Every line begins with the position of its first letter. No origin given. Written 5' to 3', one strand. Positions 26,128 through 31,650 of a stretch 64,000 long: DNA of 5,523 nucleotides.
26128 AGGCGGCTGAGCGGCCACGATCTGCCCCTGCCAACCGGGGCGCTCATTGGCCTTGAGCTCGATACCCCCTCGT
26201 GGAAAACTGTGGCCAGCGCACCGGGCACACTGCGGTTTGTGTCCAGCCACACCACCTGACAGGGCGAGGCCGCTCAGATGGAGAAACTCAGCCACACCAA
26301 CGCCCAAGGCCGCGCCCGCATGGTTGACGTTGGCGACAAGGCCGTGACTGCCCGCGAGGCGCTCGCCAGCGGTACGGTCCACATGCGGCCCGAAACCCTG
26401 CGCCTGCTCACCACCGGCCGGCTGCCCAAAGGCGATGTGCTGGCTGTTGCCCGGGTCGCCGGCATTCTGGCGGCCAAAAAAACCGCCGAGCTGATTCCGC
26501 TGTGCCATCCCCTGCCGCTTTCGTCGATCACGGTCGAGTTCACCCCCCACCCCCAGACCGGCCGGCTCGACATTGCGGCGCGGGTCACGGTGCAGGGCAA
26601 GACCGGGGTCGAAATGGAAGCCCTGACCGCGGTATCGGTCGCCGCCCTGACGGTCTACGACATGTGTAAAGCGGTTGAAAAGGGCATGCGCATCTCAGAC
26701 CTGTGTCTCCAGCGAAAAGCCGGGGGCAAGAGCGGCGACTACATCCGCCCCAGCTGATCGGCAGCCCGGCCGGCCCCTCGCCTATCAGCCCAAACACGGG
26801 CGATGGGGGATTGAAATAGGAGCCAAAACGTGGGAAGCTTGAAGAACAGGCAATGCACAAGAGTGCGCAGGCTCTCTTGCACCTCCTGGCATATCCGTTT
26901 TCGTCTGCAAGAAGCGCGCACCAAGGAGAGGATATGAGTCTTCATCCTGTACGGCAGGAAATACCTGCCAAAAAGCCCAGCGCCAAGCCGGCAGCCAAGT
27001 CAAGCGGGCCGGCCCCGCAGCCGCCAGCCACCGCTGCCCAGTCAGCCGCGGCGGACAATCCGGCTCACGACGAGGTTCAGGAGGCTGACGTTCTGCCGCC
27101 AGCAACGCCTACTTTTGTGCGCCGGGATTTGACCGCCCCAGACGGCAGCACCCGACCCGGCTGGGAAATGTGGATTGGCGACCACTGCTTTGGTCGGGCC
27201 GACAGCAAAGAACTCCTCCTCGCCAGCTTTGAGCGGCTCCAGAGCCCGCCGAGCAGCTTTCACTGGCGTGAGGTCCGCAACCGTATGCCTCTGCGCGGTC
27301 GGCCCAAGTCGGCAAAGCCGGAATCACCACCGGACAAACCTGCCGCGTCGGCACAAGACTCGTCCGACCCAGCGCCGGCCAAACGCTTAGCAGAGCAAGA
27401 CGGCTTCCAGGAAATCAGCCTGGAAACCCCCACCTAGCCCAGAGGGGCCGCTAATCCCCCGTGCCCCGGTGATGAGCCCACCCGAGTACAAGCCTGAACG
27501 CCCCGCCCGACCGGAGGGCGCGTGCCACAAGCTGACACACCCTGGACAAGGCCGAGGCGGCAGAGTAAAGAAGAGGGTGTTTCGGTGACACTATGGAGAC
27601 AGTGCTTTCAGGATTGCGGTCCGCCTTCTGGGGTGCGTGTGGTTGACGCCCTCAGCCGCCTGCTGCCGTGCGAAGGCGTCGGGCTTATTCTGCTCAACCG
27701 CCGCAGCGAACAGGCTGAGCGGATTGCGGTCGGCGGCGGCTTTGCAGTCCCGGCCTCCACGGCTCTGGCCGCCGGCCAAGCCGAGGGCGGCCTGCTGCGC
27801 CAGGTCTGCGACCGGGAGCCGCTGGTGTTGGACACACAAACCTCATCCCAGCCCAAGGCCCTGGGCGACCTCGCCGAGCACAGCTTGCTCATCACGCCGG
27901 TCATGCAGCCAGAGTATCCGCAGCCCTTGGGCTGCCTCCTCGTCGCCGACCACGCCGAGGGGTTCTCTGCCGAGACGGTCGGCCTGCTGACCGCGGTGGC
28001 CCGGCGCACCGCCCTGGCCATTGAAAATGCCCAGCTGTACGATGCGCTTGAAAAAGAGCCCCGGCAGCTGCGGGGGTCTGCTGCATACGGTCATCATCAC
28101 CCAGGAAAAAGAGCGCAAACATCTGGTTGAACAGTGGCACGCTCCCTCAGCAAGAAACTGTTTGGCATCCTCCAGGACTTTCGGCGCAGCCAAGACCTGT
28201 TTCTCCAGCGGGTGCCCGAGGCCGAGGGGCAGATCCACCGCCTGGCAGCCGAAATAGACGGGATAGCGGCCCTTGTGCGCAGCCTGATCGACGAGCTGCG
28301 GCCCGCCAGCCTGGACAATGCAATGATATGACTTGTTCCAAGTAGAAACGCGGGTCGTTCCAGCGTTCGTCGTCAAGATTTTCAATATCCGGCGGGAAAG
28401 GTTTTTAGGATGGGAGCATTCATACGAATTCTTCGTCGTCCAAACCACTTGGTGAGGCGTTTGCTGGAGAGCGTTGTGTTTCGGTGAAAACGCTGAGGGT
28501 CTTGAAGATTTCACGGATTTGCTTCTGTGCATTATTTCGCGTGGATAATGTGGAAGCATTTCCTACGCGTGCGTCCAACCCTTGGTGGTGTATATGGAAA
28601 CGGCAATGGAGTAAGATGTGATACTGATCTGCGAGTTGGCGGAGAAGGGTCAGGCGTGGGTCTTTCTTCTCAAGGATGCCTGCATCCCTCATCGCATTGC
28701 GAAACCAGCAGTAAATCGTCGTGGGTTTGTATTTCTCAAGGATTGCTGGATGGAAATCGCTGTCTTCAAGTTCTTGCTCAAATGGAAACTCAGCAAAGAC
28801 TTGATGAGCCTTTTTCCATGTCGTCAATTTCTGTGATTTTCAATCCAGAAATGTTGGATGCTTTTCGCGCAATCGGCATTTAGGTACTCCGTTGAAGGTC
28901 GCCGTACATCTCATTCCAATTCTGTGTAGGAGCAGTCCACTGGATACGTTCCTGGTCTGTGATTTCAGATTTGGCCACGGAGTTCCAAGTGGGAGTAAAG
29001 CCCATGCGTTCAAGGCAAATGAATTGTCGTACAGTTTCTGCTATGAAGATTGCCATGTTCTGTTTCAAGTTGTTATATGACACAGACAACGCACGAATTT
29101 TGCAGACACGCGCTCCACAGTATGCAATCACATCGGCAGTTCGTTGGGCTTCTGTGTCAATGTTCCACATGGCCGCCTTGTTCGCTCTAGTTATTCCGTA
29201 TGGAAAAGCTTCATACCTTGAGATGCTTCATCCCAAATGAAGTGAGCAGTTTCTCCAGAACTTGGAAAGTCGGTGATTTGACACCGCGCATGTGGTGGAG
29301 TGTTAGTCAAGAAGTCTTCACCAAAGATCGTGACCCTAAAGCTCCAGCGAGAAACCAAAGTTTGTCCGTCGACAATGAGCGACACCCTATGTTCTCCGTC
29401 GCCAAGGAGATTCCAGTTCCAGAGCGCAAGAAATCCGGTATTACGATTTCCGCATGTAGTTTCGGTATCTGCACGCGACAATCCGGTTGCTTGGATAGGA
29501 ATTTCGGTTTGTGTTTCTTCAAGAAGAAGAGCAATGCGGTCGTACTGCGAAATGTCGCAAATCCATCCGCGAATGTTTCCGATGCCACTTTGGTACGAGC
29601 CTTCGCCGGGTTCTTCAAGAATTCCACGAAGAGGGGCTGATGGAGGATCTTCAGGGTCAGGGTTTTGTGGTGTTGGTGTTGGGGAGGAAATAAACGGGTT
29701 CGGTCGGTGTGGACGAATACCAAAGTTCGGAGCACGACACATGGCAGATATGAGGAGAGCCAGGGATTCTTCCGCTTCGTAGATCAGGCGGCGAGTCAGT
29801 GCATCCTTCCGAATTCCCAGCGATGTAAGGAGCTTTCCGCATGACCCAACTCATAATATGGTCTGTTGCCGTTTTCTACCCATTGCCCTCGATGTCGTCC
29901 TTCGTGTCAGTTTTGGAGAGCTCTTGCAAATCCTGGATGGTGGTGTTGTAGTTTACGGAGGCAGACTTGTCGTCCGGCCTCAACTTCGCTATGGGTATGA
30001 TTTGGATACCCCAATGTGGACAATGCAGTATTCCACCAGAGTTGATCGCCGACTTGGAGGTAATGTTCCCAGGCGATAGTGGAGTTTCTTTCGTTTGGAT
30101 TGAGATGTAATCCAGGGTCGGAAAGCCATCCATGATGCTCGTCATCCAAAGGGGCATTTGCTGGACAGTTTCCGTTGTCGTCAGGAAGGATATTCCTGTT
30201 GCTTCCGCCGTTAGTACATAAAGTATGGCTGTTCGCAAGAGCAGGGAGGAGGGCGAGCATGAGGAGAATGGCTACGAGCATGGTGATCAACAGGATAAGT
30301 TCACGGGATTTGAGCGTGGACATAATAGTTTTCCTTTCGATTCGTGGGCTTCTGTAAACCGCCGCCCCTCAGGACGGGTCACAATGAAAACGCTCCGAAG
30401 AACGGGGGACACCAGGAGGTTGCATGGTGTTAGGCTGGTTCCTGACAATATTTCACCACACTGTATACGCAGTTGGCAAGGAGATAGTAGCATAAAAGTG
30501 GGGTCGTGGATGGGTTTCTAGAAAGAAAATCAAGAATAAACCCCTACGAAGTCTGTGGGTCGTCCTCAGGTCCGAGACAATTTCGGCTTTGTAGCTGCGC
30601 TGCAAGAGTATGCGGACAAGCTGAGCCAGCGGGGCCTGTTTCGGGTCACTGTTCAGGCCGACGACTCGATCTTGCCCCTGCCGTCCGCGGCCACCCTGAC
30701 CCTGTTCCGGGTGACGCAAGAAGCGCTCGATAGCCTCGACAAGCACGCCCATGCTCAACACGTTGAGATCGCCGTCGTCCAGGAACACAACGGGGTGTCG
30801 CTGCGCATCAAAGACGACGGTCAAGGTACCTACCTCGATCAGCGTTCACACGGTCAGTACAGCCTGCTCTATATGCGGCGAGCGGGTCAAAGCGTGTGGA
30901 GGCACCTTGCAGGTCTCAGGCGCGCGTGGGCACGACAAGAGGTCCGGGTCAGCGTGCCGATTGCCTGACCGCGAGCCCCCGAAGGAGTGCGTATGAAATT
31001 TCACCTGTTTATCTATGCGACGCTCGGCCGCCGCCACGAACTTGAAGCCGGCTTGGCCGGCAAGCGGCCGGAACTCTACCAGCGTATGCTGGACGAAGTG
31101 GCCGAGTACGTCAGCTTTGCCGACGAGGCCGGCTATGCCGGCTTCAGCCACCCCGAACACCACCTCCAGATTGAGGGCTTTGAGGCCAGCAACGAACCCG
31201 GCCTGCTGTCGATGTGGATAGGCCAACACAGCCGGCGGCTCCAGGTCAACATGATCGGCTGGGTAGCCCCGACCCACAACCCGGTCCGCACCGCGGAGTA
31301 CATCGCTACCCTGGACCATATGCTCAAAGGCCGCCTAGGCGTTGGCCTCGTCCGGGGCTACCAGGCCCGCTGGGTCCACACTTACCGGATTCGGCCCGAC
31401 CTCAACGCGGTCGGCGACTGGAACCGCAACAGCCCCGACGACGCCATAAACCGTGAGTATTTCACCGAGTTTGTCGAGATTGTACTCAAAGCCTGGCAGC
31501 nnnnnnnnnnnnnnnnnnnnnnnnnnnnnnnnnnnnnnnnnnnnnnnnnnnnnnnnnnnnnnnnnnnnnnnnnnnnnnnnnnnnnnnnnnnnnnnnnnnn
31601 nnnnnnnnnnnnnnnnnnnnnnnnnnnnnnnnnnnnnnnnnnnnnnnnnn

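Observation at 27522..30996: GAF histidine-kinase gene split mid-motif by a 2.26-kb AT-rich insertion with a 6-bp direct repeat and no transposase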

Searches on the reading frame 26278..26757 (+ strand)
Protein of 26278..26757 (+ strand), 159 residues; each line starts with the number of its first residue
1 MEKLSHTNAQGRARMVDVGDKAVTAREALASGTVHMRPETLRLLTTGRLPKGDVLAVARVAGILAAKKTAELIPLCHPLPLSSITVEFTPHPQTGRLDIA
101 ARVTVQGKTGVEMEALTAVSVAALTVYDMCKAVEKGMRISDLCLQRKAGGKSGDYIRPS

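Call 13: search_protein_families(library=ncbifam, proteins=[window:26278-26757:+], max_evalue=1)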
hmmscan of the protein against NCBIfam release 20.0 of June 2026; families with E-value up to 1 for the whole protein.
window:26278-26757:+ (159 aa): 6 families
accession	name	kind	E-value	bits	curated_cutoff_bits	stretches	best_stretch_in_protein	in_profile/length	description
NF006870.0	PRK09364.1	subfamily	1.5e-70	236.1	162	1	1-157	3-159/161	cyclic pyranopterin monophosphate synthase MoaC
TIGR00581.1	moaC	equivalog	1.5e-64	216.2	141.5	1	4-152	1-148/148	cyclic pyranopterin monophosphate synthase MoaC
NF002947.1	PRK03604.1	equivalog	5.3e-58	196.7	285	1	15-154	1-138/301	bifunctional molybdenum cofactor biosynthesis protein MoaC/MoaB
NF011069.0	PRK14499.1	equivalog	8e-56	189.4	457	1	4-157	3-156/308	cyclic pyranopterin monophosphate synthase MoaC/MOSC-domain-containing protein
NF008999.0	PRK12343.1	equivalog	4.1e-45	153.3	171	1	2-135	2-132/156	cyclic pyranopterin monophosphate synthase MoaC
NF011070.0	PRK14500.1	equivalog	1e-36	127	606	1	4-152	8-160/358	putative bifunctional molybdopterin-guanine dinucleotide biosynthesis protein MoaC/MobA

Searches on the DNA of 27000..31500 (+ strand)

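Call 7: search_rna_families(source=window, start=27000, end=31500, threshold=evalue, max_evalue=1)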
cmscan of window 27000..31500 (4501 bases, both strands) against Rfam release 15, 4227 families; matches with E-value up to 1: 1.
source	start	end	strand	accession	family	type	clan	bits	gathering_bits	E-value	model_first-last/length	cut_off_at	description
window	27416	27531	+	RF02487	GlsR24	Gene; snRNA; snoRNA; HACA-box;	-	16.4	100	0.98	1-147/147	no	Small nucleolar RNA GlsR24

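Call 33: search_dna_similar(query=window:28320-30575:+, collection=plasmids, mode=distant, max_evalue=0.001)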
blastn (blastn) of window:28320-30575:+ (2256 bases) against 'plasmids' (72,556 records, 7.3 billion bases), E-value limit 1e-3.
No match.

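Call 34: search_dna_similar(query=window:28320-30575:+, collection=phages, mode=distant, max_evalue=0.001)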
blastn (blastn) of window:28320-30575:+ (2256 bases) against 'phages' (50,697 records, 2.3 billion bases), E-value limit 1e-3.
No match.

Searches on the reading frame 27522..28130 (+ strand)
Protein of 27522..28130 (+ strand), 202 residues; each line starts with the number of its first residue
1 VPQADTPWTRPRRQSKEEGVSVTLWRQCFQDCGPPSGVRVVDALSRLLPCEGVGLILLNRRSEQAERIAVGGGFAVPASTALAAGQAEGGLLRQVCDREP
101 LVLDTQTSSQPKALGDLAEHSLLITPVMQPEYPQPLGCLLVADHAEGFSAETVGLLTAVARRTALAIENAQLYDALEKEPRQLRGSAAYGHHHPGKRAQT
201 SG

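Call 5: search_protein_families(library=pfam, proteins=[window:27522-28130:+], max_evalue=1)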
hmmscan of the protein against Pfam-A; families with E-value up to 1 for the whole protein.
window:27522-28130:+ (202 aa): 3 families
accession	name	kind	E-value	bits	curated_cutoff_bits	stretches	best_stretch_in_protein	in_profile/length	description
PF13185.12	GAF_2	-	1.1e-08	35.8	28.6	1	39-168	10-136/136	GAF domain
PF13492.12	GAF_3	-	1.6e-05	25.8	27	1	41-169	10-129/129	GAF domain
PF01590.32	GAF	-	1.9e-05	25.6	22.4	1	40-167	9-133/133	GAF domain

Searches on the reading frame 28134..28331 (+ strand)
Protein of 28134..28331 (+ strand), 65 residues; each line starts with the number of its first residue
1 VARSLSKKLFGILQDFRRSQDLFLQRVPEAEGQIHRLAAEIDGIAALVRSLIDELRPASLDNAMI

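Call 5: search_protein_families(library=pfam, proteins=[window:28134-28331:+], max_evalue=1)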
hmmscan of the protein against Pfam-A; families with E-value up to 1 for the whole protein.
window:28134-28331:+ (65 aa): 1 family
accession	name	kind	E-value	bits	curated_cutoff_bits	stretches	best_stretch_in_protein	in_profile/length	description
PF07730.19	HisKA_3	-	0.047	14.7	24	1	5-60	13-68/68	Histidine kinase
